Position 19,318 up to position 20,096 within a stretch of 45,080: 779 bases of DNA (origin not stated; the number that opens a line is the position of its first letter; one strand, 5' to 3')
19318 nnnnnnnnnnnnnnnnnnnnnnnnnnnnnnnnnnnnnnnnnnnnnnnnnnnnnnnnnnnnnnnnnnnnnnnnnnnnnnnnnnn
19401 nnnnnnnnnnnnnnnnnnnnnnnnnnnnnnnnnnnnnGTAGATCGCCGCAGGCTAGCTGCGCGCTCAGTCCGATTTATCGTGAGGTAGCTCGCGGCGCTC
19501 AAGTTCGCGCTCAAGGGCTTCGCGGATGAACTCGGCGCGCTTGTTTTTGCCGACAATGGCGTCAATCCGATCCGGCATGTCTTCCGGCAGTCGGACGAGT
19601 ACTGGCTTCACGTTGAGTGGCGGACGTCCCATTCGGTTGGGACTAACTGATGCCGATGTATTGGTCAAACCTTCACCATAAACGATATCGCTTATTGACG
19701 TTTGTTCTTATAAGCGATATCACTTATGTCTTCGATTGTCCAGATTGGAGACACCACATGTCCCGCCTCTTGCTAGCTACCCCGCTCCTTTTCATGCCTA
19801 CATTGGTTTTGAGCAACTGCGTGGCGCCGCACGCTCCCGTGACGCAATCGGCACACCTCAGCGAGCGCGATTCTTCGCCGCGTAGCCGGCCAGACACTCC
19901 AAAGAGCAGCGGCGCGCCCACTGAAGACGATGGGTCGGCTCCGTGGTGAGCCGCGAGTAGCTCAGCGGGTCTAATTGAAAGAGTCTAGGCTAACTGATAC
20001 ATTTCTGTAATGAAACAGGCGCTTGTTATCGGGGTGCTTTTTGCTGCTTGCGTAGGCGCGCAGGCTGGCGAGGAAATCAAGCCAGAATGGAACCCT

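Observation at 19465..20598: AT-rich cassette between the two tail-fibre genes: RHH regulator, perfect operator dyad and three exported proteins on the opposite strand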

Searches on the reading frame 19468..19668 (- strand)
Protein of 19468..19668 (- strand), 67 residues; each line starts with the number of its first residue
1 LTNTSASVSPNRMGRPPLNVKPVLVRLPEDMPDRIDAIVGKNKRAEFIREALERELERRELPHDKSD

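Call 7: search_protein_families(library=pfam, proteins=[window:19468-19668:-], max_evalue=0.1)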
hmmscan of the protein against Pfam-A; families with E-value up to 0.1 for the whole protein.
window:19468-19668:- (67 aa): 2 families
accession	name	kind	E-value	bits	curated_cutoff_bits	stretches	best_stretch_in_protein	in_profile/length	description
PF01402.27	RHH_1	-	0.0013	19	20.5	1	25-58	4-39/39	Ribbon-helix-helix protein, copG family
PF08970.15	Sda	-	0.076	13.2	22.6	1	47-66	25-43/45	Sporulation inhibitor A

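Call 8: search_protein_families(library=phrogs, proteins=[window:19468-19668:-], max_evalue=0.1)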
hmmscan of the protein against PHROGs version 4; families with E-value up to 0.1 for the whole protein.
window:19468-19668:- (67 aa): 7 families
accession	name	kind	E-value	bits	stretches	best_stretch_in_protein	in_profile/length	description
phrog_4738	-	transcription regulation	0.00058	20.5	1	10-59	5-56/59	transcriptional repressor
phrog_876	-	transcription regulation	0.0077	16.8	1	11-58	56-107/239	transcriptional repressor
phrog_22338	-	unknown function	0.0088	17.1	1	12-62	41-99/207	-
phrog_3431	-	transcription regulation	0.026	15.3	1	6-44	4-42/67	Arc-like repressor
phrog_949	-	unknown function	0.028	15.3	1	25-60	15-53/61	-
phrog_38461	-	unknown function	0.057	14.4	1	22-57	10-50/55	-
phrog_7325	-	transcription regulation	0.069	14.3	1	26-62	62-100/151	CopG-like transcriptional repressor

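Call 13: search_protein_families(library=ncbifam, proteins=[window:19468-19668:-], max_evalue=1)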
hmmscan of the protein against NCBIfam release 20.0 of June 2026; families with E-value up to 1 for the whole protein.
window:19468-19668:- (67 aa): 3 families
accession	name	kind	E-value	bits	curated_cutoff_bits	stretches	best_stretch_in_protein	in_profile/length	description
NF041551.1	YlcI_YnfO_N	subfamily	1.4e-06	28.3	30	1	21-59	3-42/42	YlcI/YnfO family protein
NF053762.1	aCcr1_fam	equivalog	0.057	13.3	60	1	26-54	6-36/38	aCcr1 family cell cycle regulator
NF011302.0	PRK14714.1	equivalog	0.093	10.2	1791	1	23-59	39-74/1350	DNA-directed DNA polymerase II large subunit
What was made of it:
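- Checked: RHH ORF: 19465-19668 (-), 67 aa. Profile support is marginal: Pfam RHH_1 E=1.3e-3, below the cutoff; NCBIfam YlcI_YnfO_N 28.3 bits against a cutoff of 30; phrog_4738 'transcriptional repressor' 6e-4 (calls 7, 8, 13).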

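Call 38: search_dna_similar(query=window:19468-19668:-, collection=phages, mode=protein, max_evalue=0.001, max_rows=20)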
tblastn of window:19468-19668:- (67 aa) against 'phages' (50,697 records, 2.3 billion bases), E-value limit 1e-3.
Records with a match: 2; places in all: 2; records where one place covers at least 80% of the query: 0.
Best place of each record, by identity: 60-80% 1; <60% 1.
By first word of the organism name: Sinorhizobium 1; Pseudanabaena 1.
By host as written in the record: Sinorhizobium meliloti NRRL L-50 1; Pseudanabaena sp. 1.
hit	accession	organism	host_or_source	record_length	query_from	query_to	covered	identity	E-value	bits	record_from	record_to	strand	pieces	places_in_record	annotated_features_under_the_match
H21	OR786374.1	Sinorhizobium phage StopSmel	Sinorhizobium meliloti NRRL L-50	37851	1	43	64%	67.4%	5e-11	61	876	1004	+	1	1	hypothetical protein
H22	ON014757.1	Pseudanabaena phage Pam5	Pseudanabaena sp.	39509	1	43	64%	53.5%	2e-5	45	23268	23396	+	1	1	hypothetical protein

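Call 39: get_annotated_region(hit=H21, flank=3000)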
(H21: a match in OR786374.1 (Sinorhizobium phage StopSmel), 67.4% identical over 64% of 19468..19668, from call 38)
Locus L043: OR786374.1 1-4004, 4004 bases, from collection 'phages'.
description: Sinorhizobium phage StopSmel, complete genome.
organism: Sinorhizobium phage StopSmel (NCBI taxid 2981545)
taxonomy: Viruses; Duplodnaviria; Heunggongvirae; Uroviricota; Caudoviricetes
host: Sinorhizobium meliloti NRRL L-50; source: soil; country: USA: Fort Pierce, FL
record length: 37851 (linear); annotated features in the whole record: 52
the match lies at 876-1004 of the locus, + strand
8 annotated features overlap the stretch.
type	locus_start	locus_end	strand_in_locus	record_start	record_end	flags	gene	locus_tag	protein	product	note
CDS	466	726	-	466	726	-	-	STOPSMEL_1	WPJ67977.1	hypothetical protein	-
CDS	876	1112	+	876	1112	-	-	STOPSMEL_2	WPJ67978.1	hypothetical protein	-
CDS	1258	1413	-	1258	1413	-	-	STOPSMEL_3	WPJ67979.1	hypothetical protein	-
CDS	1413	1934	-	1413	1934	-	-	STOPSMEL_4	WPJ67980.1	c repressor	-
CDS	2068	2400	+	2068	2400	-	-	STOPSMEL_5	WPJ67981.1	DNA binding protein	DNA binding protein Ner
CDS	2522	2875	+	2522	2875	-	-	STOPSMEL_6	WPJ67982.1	hypothetical protein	-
CDS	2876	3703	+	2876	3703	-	-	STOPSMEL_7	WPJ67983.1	ParB-like nuclease domain protein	-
CDS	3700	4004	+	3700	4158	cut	-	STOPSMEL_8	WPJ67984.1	hypothetical protein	-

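Call 40: get_annotated_region(hit=H22, flank=3000)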
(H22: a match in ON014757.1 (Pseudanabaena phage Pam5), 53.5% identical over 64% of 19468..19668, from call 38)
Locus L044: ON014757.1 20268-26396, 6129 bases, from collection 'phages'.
description: Pseudanabaena phage Pam5, complete genome.
organism: Pseudanabaena phage Pam5 (NCBI taxid 2936521)
taxonomy: Viruses; Duplodnaviria; Heunggongvirae; Uroviricota; Caudoviricetes
host: Pseudanabaena sp.; source: water samples from the Lake Chaohu; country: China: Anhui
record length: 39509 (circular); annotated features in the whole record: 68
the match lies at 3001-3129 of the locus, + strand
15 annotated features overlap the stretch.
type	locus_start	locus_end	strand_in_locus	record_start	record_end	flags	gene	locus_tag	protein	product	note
CDS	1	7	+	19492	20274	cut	-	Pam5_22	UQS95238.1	endolysin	Endolysin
CDS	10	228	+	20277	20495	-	-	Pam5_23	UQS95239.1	hypothetical protein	-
CDS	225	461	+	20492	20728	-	-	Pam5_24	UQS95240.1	hypothetical protein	-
CDS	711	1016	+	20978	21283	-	-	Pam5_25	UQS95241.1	hypothetical protein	-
CDS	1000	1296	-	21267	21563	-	-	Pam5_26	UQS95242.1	hypothetical protein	-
CDS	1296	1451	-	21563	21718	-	-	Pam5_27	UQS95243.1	hypothetical protein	-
CDS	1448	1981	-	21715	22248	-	-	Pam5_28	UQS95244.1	VUT family protein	-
CDS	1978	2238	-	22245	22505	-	-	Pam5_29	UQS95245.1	hypothetical protein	-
CDS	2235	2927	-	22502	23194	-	-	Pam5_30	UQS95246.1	transglycosylase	Transglycosylase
CDS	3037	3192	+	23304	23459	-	-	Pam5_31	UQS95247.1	hypothetical protein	-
CDS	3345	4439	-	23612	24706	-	-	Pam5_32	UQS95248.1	hypothetical protein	-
CDS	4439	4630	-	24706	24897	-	-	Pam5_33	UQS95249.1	hypothetical protein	-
CDS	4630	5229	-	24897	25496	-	-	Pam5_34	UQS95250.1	GIY-YIG nuclease family protein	-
CDS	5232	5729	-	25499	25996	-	-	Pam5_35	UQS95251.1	hypothetical protein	-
CDS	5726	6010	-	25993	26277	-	-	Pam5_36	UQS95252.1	hypothetical protein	-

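Call 45: find_homologous_proteins(query=window:19468-19668:-, max_evalue=0.001)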
Query window:19468-19668:- (67 aa): 37 proteins with E <= 0.001 among 38 candidates.
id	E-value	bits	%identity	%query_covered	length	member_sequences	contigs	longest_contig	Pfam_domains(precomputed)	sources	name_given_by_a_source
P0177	1.6e-27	112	85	100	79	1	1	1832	-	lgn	-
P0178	3.2e-27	111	100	82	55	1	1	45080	-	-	-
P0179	1.6e-21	93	77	90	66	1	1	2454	-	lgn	-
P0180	2.3e-21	92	77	90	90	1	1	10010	-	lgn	-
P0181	3.4e-21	92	77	78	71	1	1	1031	-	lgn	-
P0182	5.8e-21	91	78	90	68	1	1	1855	-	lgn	-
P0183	8.6e-21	91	77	90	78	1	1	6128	-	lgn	-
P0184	1.4e-19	87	82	82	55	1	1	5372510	-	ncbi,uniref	ncbi:YlcI/YnfO family protein [Aminobacter sp. UC22_36]|uniref:YlcI/YnfO family protein n=1 Tax=Amin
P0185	1.9e-19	86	83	78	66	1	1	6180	-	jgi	jgi:metal-responsive CopG/Arc/MetJ family transcriptional regulator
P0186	2.1e-19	86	81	81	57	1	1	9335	-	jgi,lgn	jgi:metal-responsive CopG/Arc/MetJ family transcriptional regulator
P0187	2.6e-18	83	75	82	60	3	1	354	-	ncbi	-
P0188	3.6e-18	82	73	90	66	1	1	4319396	-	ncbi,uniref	ncbi:hypothetical protein [Neorhizobium sp. NCHU2750]|uniref:hypothetical protein n=1 Tax=Neorhizobi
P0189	4.3e-18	82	86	66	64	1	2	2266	-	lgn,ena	-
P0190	1.1e-17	81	76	73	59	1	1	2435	-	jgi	jgi:metal-responsive CopG/Arc/MetJ family transcriptional regulator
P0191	1.2e-17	81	76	81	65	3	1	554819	-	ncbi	-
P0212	4.6e-12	63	64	82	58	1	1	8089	PF01402.28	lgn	-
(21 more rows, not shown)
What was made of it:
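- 19465..19668 (-): RHH (YlcI/YnfO-like, CopG/Arc/MetJ superfamily) repressor gene, 67 aa. It starts at TTG 19668, preceded by GAAGG. The predicted beta-strand is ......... Calls 7, 8, 13, 45.
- On Ribbon-helix-helix (CopG/Arc/MetJ) superfamily: Sources name several of them CopG/Arc/MetJ regulators, and one carries PF01402 (call 45).
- On YlcI/YnfO family (NCBIfam NF041551): A protein 82% identical is named a YlcI/YnfO family protein by NCBI (call 45).
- Checked: Homology support is solid: 37 homologues, which sources name CopG/Arc/MetJ or YlcI/YnfO (call 45).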

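Call 46: find_related_loci(query=window:19468-19668:-, collection=viral_contigs, flank=3000)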
Query window:19468-19668:- (67 aa) in viral_contigs; peptide patterns used: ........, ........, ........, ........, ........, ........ (x = any residue, [..] = any of these).
32 stretches matched a pattern; 21 encode a relative of the query (tblastn E <= 1e-3); 21 distinct loci.
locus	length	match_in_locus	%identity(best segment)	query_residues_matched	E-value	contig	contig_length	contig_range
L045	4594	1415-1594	72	1-60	7e-24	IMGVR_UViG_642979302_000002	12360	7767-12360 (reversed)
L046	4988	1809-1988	72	1-60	8e-24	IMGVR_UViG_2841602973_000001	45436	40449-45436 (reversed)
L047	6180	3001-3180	68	1-60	9e-23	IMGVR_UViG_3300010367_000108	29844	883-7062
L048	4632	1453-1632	67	1-60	3e-22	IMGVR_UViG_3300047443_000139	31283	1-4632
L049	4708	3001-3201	57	1-67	2e-21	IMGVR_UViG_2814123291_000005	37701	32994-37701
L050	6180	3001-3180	65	1-60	4e-21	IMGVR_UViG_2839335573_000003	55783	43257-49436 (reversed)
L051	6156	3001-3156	71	1-52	8e-21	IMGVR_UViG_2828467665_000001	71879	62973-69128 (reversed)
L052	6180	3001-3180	62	1-60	1e-19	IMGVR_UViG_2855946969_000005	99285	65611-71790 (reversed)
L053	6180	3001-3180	58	1-60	5e-19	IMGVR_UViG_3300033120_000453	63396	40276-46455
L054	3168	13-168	65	1-52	5e-19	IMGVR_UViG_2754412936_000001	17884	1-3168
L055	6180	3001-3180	58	1-60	2e-18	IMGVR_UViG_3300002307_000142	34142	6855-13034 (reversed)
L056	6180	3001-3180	57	1-60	1e-17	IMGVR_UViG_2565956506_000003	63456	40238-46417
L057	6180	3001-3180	57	1-60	3e-17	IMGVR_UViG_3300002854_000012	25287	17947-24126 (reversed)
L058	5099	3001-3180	55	1-60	5e-16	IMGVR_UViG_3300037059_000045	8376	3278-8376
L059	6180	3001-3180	50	1-60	1e-14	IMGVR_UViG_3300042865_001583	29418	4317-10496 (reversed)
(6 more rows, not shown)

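Call 61: find_encoding_contigs(protein=P0177, flank=5000, max_places=3)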
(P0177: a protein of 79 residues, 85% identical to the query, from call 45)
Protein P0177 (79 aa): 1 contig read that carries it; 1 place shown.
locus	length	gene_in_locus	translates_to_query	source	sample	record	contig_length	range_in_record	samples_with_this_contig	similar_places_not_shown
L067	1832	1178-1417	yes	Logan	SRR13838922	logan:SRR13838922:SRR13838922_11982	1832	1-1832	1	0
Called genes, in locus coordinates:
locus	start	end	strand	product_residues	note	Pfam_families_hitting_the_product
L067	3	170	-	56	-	?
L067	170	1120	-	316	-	-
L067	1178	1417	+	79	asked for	-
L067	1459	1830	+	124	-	?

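Call 69: search_protein_families(library=pfam, proteins=[L067:173-1120:-], max_evalue=0.1)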
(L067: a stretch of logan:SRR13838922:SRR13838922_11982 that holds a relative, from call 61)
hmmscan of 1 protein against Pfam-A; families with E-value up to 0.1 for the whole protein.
L067:173-1120:- (316 aa): 0 families

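Call 70: search_solved_structures(query=L067:173-1120:-, max_evalue=1)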
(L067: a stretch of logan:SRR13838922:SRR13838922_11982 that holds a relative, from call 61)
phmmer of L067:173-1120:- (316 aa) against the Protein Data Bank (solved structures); distinct sequences matched with E-value up to 1: 0.

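Call 73: search_protein_families(library=padloc, proteins=[window:19468-19668:-, L067:173-1120:-], max_evalue=0.1)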
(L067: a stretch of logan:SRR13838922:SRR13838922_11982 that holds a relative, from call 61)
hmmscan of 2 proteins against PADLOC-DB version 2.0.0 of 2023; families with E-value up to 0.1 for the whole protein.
window:19468-19668:- (67 aa): 0 families

L067:173-1120:- (316 aa): 0 families

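Call 80: find_related_loci(query=L067:173-1120:-, collection=viral_contigs, flank=3000)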
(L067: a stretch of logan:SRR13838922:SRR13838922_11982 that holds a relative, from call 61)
Query L067:173-1120:- (316 aa) in viral_contigs; peptide patterns used: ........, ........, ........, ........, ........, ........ (x = any residue, [..] = any of these).
5 stretches matched a pattern, but none encodes a relative of the query by tblastn (E <= 1e-3).

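Call 95: find_related_loci(query=L067:173-1120:-, collection=metagenome_contigs, flank=5000)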
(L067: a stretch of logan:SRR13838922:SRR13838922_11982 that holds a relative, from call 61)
Query L067:173-1120:- (316 aa) in metagenome_contigs; peptide patterns used: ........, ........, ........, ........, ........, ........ (x = any residue, [..] = any of these).
69 stretches matched a pattern, but none encodes a relative of the query by tblastn (E <= 1e-3).
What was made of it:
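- Tried and rejected: The 316-aa parent of ORF1 has no Pfam, PDB, IMG/VR or metagenome relatives (calls 69, 70, 80, 95).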

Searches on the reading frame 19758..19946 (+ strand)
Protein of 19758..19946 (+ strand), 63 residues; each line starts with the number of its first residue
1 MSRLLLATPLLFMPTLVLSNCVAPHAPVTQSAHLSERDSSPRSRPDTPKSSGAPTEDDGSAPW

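Call 7: search_protein_families(library=pfam, proteins=[window:19758-19946:+], max_evalue=0.1)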
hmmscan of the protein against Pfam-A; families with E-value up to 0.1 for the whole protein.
window:19758-19946:+ (63 aa): 0 families

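Call 8: search_protein_families(library=phrogs, proteins=[window:19758-19946:+], max_evalue=0.1)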
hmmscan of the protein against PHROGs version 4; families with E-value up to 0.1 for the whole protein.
window:19758-19946:+ (63 aa): 0 families

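Call 13: search_protein_families(library=ncbifam, proteins=[window:19758-19946:+], max_evalue=1)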
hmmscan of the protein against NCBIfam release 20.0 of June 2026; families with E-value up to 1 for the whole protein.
window:19758-19946:+ (63 aa): 1 family
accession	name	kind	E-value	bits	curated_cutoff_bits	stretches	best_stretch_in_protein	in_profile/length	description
TIGR00889.1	2A0110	subfamily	0.24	10.4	446.1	1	3-30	97-123/418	nucleoside permease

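Call 73: search_protein_families(library=padloc, proteins=[window:19758-19946:+], max_evalue=0.1)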
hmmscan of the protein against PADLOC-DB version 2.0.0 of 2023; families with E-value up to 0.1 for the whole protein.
window:19758-19946:+ (63 aa): 0 families
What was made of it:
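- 19758..19949 (+): ORF1, 63 aa. It is a truncated 5' remnant of a gene for a 316-aa exported protein: a signal peptide plus a disordered stretch. 'LSNC' is not a canonical lipobox. A good SD (GGAGA) lies at 19748-19752. No family hits (calls 7, 8, 13, 73).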
